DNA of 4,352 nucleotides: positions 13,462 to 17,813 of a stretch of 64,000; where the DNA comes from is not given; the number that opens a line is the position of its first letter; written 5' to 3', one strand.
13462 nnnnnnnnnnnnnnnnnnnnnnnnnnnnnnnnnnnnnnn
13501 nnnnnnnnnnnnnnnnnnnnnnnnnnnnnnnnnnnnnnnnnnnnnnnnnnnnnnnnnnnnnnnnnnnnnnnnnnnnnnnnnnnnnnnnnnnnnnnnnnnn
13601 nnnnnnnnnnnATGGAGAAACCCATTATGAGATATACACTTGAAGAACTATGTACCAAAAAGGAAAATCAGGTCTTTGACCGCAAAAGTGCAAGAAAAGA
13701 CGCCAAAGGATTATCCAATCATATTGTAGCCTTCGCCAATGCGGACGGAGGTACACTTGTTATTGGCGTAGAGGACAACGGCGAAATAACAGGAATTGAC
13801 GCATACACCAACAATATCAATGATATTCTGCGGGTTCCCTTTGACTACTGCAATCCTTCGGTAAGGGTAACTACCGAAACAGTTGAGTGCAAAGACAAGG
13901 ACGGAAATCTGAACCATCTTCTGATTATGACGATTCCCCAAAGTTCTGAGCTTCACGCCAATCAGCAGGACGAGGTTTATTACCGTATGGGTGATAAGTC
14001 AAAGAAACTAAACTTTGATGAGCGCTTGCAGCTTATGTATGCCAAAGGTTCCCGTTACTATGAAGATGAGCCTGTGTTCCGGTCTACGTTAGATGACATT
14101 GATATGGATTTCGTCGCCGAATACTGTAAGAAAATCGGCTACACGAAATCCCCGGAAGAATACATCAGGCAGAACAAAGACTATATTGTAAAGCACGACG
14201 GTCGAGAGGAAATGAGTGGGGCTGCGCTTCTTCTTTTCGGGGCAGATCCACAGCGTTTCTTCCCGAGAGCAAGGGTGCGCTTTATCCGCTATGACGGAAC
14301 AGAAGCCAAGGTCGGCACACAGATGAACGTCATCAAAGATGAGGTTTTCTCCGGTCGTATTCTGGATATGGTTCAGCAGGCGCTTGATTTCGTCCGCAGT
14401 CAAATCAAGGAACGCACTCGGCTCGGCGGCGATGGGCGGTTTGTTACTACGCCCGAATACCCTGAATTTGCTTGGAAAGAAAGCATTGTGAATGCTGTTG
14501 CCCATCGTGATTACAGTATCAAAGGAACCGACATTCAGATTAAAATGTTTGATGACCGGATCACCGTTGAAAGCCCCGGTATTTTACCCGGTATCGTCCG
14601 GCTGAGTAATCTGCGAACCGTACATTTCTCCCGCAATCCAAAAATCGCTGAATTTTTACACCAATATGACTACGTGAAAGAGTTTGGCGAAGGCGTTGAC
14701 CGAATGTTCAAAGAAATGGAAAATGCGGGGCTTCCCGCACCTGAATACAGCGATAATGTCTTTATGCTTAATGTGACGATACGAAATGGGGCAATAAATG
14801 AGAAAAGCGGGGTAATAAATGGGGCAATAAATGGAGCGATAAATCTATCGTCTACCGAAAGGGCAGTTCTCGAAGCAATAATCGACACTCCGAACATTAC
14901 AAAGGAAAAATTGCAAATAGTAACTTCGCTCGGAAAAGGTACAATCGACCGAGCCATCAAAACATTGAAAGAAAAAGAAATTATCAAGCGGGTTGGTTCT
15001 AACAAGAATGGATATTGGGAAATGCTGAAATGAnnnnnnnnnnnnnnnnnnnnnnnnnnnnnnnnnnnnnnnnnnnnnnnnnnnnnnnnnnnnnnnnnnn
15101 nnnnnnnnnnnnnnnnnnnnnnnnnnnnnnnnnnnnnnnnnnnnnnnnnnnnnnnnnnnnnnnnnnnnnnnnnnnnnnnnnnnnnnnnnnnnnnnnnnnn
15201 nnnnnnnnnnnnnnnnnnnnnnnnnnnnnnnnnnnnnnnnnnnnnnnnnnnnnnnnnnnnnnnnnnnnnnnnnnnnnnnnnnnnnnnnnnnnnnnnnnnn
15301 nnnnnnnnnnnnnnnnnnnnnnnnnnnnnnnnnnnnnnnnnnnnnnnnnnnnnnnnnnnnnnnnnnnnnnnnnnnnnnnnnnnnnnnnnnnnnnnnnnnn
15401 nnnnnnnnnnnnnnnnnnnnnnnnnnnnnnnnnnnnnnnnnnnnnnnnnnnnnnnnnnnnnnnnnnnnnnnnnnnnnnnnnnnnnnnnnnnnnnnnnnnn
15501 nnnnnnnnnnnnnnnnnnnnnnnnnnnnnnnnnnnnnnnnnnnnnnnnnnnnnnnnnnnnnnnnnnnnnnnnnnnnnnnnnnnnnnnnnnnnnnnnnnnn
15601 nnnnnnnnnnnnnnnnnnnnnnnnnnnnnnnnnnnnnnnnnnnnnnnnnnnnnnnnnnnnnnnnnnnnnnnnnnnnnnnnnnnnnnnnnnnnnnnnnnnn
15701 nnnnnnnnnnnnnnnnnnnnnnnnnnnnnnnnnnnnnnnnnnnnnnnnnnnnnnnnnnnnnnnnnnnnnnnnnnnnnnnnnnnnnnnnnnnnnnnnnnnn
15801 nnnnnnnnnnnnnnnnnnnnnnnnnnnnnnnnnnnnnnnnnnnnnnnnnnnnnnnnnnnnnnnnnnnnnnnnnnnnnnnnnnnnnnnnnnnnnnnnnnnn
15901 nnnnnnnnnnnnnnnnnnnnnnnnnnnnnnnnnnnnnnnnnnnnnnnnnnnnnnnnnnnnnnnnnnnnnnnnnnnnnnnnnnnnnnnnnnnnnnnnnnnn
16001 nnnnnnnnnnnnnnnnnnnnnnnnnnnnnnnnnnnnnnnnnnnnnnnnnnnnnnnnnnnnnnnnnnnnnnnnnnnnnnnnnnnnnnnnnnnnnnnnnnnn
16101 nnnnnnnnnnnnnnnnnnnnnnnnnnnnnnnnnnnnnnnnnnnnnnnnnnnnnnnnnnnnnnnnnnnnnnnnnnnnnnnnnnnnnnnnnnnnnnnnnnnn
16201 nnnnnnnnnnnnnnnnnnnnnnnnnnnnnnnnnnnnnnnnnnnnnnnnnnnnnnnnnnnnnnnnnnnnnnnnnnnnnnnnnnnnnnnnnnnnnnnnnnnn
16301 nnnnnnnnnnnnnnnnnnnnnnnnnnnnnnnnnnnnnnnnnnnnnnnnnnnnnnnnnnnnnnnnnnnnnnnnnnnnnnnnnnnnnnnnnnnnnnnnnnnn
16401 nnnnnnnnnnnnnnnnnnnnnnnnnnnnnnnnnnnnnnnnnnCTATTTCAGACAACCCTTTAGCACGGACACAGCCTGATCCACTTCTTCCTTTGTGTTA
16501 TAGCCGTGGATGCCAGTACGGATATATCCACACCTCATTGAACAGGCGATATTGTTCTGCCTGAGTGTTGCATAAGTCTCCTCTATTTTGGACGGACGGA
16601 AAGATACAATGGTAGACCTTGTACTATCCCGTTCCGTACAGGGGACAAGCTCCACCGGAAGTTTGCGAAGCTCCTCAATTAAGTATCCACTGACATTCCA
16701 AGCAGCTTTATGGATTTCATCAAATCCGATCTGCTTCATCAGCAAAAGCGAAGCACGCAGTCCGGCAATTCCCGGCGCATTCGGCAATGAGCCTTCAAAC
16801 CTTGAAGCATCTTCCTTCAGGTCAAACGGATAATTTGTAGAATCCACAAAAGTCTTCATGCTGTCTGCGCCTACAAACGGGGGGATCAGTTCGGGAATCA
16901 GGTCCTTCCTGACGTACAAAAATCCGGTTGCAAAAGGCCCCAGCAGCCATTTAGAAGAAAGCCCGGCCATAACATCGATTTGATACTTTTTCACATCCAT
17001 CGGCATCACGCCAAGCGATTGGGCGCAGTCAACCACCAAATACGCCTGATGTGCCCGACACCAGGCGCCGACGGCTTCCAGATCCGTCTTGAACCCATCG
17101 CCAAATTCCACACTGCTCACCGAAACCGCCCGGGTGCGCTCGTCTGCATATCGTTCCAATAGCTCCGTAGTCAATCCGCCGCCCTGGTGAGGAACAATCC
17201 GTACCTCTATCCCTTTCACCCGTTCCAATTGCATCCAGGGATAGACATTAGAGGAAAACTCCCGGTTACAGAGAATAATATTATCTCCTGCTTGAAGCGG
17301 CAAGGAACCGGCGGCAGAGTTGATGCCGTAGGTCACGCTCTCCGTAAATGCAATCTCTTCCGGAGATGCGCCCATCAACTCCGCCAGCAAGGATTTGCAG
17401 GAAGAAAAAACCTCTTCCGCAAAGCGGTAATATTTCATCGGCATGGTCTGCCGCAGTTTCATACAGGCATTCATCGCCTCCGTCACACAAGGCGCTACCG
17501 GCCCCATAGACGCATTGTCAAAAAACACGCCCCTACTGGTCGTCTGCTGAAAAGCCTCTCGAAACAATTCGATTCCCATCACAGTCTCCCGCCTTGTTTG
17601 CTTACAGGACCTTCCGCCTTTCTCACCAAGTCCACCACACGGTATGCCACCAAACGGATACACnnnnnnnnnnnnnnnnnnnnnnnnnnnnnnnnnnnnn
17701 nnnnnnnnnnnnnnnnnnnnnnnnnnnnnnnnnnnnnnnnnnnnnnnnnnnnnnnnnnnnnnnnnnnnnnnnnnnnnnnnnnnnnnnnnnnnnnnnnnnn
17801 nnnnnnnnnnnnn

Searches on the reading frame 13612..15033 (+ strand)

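Call 38: search_protein_families(library=pfam, proteins=[window:13612-15033:+], max_evalue=0.0001)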
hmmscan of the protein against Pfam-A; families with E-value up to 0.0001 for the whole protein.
window:13612-15033:+ (473 aa): 2 families
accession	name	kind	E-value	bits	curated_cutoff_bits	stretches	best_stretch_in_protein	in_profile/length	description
PF04326.19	SLFN_AlbA_2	-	3.7e-23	82.7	25.3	1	18-134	1-118/118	Schlafen, AlbA_2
PF13749.12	HATPase_c_4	-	1.1e-21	77.1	26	1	305-389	1-88/89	Putative ATP-dependent DNA helicase recG C-terminal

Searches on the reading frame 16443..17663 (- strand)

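Call 38: search_protein_families(library=pfam, proteins=[window:16443-17663:-], max_evalue=0.0001)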
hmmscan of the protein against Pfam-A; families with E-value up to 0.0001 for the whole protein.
window:16443-17663:- (406 aa): 1 family
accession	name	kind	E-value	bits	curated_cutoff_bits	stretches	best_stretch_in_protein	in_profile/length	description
PF00266.25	Aminotran_5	-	3.1e-50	171.6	21.5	1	46-396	1-370/371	Aminotransferase class-V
